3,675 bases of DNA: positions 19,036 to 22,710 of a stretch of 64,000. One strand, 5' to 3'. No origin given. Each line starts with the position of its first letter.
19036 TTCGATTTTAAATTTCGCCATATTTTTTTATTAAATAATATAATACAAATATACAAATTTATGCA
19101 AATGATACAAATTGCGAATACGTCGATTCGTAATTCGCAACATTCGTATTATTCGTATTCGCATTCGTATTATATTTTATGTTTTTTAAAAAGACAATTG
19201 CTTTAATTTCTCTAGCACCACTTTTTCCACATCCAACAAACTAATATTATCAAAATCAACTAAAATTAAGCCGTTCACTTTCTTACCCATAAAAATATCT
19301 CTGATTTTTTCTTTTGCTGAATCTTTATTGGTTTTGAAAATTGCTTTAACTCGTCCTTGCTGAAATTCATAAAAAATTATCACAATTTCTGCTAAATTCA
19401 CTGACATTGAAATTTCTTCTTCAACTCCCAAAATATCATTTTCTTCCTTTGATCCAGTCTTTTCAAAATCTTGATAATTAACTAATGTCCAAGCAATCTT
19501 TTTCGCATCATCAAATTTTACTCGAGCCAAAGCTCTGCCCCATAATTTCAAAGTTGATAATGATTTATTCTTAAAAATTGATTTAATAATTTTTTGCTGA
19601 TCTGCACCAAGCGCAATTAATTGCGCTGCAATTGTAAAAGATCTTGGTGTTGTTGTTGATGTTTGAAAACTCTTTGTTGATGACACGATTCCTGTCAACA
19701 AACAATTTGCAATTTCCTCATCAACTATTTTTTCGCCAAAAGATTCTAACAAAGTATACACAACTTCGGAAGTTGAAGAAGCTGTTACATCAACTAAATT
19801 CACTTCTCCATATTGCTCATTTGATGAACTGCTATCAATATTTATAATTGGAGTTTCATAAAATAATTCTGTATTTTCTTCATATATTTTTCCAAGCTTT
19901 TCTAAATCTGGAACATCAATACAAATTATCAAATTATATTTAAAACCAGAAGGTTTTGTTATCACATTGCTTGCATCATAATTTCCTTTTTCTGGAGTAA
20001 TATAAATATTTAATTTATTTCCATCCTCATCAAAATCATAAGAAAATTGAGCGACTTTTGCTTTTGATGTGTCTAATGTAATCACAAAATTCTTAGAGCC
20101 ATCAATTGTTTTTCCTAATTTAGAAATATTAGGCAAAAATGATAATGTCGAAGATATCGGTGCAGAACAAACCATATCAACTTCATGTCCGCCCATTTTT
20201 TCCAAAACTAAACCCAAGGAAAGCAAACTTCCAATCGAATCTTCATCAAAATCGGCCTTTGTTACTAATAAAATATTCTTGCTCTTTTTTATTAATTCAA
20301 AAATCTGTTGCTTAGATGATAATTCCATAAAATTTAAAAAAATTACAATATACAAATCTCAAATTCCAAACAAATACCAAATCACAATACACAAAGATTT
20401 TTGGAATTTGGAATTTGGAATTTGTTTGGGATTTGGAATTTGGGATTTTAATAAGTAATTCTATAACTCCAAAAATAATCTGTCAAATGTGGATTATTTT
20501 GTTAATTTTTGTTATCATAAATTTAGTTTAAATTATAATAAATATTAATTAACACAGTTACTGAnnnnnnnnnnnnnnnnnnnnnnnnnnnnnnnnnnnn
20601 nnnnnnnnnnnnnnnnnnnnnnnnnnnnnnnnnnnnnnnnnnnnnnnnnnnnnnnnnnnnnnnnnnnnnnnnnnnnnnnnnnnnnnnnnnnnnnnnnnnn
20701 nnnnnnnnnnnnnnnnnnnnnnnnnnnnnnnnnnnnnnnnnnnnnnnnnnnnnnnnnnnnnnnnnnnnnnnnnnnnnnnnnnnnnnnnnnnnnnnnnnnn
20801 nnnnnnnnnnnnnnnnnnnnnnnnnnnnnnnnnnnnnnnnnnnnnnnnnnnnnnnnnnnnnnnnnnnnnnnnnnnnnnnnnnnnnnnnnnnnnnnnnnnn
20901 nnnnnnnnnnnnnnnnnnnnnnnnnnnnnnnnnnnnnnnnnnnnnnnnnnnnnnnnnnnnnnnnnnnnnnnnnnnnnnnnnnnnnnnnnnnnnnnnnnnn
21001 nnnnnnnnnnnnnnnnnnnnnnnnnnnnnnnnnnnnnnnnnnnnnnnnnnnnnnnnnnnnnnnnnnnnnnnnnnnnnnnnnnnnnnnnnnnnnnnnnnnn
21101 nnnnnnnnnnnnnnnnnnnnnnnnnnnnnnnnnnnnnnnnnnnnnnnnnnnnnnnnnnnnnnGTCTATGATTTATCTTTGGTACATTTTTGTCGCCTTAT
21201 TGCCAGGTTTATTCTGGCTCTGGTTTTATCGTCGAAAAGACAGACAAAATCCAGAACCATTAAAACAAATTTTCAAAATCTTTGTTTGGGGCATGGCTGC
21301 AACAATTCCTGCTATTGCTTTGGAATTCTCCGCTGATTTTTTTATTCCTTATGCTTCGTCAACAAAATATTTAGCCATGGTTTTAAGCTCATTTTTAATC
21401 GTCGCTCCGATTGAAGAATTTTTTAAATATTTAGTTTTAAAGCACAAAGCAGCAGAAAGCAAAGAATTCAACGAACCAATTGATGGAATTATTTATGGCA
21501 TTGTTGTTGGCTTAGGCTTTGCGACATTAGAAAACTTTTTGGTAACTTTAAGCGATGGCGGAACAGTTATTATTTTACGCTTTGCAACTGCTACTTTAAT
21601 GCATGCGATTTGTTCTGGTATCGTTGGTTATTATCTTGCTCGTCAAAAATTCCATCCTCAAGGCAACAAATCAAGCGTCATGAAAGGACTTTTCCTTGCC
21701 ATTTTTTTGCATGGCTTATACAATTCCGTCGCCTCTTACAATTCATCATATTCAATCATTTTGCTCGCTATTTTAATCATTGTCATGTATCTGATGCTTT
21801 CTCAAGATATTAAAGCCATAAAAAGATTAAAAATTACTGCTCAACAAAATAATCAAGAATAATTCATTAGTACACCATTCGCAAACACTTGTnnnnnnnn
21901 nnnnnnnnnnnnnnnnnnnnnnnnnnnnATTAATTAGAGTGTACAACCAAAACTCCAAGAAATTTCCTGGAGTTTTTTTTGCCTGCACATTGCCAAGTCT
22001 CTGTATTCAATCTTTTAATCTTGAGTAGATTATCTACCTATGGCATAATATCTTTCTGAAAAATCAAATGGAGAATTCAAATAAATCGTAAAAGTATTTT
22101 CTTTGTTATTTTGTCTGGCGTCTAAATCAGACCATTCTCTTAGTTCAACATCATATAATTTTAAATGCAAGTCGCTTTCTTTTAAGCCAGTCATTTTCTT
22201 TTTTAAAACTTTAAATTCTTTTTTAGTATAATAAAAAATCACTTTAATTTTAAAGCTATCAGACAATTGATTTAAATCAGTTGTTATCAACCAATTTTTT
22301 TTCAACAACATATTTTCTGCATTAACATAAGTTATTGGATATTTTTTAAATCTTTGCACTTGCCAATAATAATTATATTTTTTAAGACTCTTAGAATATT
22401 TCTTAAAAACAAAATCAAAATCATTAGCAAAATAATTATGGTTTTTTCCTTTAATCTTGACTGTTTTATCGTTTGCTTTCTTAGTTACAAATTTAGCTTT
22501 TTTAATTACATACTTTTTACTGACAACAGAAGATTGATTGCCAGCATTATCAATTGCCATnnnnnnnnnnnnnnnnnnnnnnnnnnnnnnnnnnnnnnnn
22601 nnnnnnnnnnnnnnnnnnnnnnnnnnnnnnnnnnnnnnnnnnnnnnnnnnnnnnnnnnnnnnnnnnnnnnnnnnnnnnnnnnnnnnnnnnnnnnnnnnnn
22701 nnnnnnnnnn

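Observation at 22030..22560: Novel lysine-rich C-terminal domain ending in YYAIG[RK], shared by seven secreted proteins (candidate anchoring or sorting domain)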

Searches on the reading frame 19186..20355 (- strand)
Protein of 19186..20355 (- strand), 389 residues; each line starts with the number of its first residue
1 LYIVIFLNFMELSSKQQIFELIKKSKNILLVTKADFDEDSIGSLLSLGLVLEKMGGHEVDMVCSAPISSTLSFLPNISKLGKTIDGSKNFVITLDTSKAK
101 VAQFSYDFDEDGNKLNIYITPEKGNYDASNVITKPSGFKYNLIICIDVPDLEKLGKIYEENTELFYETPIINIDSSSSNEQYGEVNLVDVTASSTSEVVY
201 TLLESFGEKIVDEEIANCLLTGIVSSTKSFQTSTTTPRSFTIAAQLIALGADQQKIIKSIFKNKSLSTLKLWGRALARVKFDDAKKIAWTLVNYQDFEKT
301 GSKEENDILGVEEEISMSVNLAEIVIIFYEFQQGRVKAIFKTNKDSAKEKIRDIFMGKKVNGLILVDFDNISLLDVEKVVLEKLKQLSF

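Call 18: search_protein_families(library=pfam, proteins=[window:19186-20355:-], max_evalue=0.001)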
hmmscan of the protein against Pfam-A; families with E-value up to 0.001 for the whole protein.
window:19186-20355:- (389 aa): 1 family
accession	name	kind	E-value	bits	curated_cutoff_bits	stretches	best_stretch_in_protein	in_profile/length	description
PF01368.27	DHH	-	3.9e-10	40.5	28.1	1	28-223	2-125/125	DHH family, N-terminal domain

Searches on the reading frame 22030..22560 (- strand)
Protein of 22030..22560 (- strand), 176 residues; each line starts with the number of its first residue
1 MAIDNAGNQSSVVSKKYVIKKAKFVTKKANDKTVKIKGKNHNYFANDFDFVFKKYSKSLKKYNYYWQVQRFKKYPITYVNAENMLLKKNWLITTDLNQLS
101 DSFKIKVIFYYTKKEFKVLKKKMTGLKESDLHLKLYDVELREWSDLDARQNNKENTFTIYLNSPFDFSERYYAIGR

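Call 8: find_homologous_proteins(query=A1, max_evalue=0.001)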
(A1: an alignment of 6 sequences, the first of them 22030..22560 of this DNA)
Query A1 (6 sequences) (176 aa, profile of the alignment): 1 proteins with E <= 0.001 among 4007 candidates.
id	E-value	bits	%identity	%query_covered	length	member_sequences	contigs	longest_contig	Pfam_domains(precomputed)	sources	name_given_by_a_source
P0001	4.1e-61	224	49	95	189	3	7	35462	-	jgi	-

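Call 10: find_encoding_contigs(protein=P0001, flank=10000, max_places=6)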
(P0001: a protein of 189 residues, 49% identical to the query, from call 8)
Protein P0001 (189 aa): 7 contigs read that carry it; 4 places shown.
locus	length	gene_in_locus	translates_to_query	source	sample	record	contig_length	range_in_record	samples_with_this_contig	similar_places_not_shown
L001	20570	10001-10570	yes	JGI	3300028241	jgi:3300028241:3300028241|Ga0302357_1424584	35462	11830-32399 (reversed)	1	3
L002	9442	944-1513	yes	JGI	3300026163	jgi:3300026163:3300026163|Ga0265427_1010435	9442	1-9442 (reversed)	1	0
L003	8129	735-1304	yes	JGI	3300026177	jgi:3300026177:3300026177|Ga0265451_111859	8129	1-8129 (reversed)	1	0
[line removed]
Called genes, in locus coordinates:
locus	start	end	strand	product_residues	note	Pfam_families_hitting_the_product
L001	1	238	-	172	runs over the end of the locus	PF03703:bPH_2 (weak)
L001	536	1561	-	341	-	PF01078:Mg_chelatase (faint), PF05496:RuvB_N, PF00004:AAA, PF07728:AAA_5, PF17864:AAA_lid_4, PF05491:WHD_RuvB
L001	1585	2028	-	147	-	PF13366:PDDEXK_3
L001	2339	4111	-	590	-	PF12229:PG_binding_4, PF04294:VanW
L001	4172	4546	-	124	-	PF07883:Cupin_2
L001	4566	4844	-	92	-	PF11213:DUF3006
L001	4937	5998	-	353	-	PF00156:Pribosyltran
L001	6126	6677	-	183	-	PF00011:HSP20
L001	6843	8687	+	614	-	-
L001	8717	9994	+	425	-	-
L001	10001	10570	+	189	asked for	-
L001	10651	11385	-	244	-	PF13367:PrsW-protease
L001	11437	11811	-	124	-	PF07883:Cupin_2 (weak)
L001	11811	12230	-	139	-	PF02367:TsaE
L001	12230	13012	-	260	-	PF02673:BacA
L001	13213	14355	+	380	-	PF01368:DHH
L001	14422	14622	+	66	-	PF12838:Fer4_7 (faint), PF12797:Fer4_2 (weak), PF12837:Fer4_6, PF00037:Fer4, PF13459:Fer4_15, PF14697:Fer4_21 (weak), PF13370:Fer4_13, PF12800:Fer4_4 (weak)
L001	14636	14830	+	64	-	PF08984:DUF1858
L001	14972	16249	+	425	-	PF02812:ELFV_dehydrog_N, PF00208:ELFV_dehydrog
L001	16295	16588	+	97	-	-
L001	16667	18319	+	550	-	PF05157:MshEN (weak), PF00437:T2SSE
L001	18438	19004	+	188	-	-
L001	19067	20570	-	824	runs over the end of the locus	PF00133:tRNA-synt_1, PF01406:tRNA-synt_1e (faint), PF09334:tRNA-synt_1g, PF08264:Anticodon_1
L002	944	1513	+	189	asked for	-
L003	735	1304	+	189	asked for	-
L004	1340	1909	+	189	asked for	-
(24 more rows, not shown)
